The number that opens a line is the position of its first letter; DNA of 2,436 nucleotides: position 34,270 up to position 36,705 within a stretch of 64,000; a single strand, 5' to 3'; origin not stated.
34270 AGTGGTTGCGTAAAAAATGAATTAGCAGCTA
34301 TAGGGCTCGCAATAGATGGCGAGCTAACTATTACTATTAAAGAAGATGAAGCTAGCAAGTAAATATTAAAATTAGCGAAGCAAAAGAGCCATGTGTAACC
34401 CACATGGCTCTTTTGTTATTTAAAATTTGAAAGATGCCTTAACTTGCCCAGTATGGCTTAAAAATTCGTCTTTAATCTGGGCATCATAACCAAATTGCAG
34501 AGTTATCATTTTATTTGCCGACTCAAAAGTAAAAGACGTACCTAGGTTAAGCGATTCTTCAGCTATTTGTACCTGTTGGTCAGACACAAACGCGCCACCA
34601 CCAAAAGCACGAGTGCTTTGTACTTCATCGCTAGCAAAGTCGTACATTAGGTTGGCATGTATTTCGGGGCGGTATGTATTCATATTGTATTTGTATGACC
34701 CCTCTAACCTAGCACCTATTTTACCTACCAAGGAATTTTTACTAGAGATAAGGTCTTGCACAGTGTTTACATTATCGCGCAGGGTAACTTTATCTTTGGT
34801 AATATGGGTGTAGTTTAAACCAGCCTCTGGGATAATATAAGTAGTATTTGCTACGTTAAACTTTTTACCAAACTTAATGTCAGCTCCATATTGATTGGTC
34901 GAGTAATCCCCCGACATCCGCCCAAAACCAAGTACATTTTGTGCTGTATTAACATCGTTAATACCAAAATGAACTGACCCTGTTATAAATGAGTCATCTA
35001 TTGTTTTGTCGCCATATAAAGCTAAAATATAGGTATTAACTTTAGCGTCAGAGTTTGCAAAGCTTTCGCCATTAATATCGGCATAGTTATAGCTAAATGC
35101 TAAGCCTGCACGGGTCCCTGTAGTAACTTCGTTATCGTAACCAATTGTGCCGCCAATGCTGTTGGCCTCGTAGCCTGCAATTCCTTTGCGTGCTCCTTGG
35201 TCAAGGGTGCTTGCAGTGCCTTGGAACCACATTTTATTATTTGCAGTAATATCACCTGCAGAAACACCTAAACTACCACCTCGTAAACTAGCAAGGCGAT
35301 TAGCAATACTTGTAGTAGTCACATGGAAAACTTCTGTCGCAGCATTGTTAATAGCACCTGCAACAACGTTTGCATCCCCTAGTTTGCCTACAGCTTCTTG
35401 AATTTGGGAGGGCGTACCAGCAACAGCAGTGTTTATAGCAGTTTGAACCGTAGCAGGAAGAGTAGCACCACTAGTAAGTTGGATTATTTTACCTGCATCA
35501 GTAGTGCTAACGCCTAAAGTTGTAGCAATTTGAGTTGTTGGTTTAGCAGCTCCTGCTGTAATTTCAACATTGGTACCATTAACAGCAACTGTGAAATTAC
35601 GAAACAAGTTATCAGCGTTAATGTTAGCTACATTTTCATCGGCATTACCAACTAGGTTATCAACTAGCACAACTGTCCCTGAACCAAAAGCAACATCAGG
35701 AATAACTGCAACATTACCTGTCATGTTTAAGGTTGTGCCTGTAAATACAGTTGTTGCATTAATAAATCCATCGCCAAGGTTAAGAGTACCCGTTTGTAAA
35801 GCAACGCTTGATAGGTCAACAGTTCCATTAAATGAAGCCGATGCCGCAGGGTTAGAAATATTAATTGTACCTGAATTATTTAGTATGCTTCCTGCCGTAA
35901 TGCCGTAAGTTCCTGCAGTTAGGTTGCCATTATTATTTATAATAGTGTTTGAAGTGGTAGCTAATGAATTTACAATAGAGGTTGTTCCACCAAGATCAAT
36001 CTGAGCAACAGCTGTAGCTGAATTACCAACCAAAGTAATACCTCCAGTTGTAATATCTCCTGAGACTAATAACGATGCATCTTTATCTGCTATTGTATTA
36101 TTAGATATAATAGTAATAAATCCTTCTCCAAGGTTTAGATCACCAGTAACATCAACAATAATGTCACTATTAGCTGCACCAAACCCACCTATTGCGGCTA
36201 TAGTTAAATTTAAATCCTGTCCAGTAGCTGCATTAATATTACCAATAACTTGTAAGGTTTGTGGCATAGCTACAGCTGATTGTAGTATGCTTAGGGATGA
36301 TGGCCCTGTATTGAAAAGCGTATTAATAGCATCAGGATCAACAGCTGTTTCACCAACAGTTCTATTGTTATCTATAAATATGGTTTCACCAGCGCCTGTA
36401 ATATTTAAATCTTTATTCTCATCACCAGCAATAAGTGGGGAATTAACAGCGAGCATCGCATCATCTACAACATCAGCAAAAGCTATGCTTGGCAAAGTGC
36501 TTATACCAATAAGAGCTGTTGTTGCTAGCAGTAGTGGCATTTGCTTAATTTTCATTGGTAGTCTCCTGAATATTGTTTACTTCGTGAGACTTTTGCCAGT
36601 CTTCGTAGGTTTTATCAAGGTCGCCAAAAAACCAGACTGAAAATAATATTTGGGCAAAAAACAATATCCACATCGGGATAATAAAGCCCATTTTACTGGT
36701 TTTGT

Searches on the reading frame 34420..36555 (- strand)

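Call 63: search_protein_families(library=pfam, proteins=[window:34420-36555:-], max_evalue=0.00001)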
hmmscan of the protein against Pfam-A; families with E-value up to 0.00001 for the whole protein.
window:34420-36555:- (711 aa): 1 family
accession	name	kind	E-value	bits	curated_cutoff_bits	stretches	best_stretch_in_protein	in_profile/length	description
PF03797.25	Autotransporter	-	1.4e-37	130.3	26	1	442-691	1-255/255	Autotransporter beta-domain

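Call 66: search_protein_families(library=ncbifam, proteins=[window:34420-36555:-], max_evalue=0.01)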
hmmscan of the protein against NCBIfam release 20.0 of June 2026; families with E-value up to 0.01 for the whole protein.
window:34420-36555:- (711 aa): 4 families
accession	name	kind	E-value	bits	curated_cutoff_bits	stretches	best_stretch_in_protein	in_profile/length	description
TIGR01414.1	autotrans_barl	domain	4.9e-19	68.7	16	1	346-711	98-432/432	autotransporter outer membrane beta-barrel domain-containing protein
NF052635.1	rOmpA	equivalog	4.3e-11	40.5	2600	1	417-710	1821-2125/2126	out membrane protein rOmpA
NF051851.1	AtpSerPepEprS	equivalog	5.9e-07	27.9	1700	1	161-694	451-971/988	autotransporter serine peptidase EprS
NF052625.1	Rick_Sca2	equivalog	0.0057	14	2200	1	406-583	1425-1598/1730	surface cell antigen Sca2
